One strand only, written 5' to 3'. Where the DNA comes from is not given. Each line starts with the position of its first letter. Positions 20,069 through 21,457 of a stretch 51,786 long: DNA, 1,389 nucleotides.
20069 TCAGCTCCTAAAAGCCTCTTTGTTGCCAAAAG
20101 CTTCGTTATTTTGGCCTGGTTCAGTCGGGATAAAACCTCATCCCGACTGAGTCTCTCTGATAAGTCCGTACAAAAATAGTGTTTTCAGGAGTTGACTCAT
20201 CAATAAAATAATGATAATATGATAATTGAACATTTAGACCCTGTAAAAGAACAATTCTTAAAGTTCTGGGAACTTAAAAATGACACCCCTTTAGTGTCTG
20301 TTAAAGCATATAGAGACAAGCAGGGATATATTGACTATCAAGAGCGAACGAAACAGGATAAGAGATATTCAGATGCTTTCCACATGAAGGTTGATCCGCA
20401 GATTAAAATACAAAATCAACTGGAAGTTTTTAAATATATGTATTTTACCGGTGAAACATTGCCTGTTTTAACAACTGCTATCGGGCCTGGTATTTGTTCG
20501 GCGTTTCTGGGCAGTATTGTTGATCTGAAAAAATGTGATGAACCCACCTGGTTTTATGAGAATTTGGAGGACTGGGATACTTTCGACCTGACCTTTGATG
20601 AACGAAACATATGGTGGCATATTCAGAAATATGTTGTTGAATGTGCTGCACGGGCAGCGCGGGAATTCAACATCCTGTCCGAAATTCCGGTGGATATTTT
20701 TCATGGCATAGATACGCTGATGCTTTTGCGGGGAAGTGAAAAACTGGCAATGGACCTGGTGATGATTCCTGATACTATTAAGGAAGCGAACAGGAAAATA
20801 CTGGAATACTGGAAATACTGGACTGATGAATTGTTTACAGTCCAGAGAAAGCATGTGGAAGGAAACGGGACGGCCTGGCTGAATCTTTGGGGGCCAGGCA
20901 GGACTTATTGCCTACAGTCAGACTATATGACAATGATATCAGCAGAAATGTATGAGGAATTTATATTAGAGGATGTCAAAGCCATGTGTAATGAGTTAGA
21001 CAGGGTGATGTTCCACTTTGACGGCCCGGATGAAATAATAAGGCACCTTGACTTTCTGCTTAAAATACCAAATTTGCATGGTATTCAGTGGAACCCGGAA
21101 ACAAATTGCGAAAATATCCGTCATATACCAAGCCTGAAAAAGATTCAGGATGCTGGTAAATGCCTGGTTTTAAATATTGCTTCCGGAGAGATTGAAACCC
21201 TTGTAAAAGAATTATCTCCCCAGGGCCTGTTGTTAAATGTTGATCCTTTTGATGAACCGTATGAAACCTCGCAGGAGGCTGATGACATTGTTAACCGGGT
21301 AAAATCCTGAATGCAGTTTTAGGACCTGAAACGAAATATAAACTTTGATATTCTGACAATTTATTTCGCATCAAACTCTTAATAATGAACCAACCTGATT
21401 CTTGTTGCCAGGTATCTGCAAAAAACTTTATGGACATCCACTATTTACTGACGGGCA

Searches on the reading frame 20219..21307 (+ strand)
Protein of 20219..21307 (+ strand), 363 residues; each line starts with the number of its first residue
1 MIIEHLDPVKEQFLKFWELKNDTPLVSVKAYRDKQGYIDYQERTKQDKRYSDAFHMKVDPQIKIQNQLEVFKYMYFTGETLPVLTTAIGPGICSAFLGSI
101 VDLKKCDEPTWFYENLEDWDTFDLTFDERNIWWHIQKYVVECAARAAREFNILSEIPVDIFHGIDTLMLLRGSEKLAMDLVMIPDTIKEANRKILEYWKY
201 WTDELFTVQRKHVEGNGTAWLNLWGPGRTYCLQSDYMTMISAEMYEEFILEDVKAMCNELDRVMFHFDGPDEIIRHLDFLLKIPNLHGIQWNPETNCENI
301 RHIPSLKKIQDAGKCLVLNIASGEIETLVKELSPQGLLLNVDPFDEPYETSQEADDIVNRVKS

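Call 40: find_encoding_contigs(protein=window:20219-21307:+, flank=3000, max_places=10)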
Protein window:20219-21307:+ (363 aa): 4 contigs read that carry it; 4 places shown.
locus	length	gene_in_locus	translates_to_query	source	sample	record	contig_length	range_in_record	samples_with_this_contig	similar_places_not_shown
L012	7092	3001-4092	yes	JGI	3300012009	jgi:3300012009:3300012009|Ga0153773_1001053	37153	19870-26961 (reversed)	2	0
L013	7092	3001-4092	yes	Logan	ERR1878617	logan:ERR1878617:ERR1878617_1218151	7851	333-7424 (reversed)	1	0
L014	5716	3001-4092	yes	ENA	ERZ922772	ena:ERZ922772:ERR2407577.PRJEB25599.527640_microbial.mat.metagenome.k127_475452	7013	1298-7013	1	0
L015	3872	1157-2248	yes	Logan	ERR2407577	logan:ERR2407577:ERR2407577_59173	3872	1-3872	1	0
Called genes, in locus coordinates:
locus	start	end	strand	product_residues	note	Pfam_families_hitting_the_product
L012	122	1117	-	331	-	PF00392:GntR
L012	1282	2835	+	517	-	PF00083:Sugar_tr, PF07690:MFS_1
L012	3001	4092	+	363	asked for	-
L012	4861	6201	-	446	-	PF01120:Alpha_L_fucos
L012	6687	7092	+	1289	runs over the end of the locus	PF07494:Reg_prop (faint), PF07495:Y_Y_Y, PF00512:HisKA, PF02518:HATPase_c, PF00072:Response_reg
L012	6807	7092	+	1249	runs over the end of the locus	PF07494:Reg_prop (faint), PF07495:Y_Y_Y, PF00512:HisKA, PF02518:HATPase_c, PF00072:Response_reg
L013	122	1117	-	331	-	PF00392:GntR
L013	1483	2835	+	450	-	PF00083:Sugar_tr, PF07690:MFS_1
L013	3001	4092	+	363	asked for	-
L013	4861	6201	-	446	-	PF01120:Alpha_L_fucos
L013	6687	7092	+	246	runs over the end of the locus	?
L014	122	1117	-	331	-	PF00392:GntR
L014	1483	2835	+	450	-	PF00083:Sugar_tr, PF07690:MFS_1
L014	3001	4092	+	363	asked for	-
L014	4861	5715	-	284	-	?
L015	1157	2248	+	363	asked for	-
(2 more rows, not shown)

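Call 68: find_related_loci(query=window:20219-21307:+, collection=metagenome_contigs, flank=2500)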
Query window:20219-21307:+ (363 aa) in metagenome_contigs; peptide patterns used: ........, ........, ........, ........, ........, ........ (x = any residue, [..] = any of these).
86 stretches matched a pattern, but none encodes a relative of the query by tblastn (E <= 1e-3).
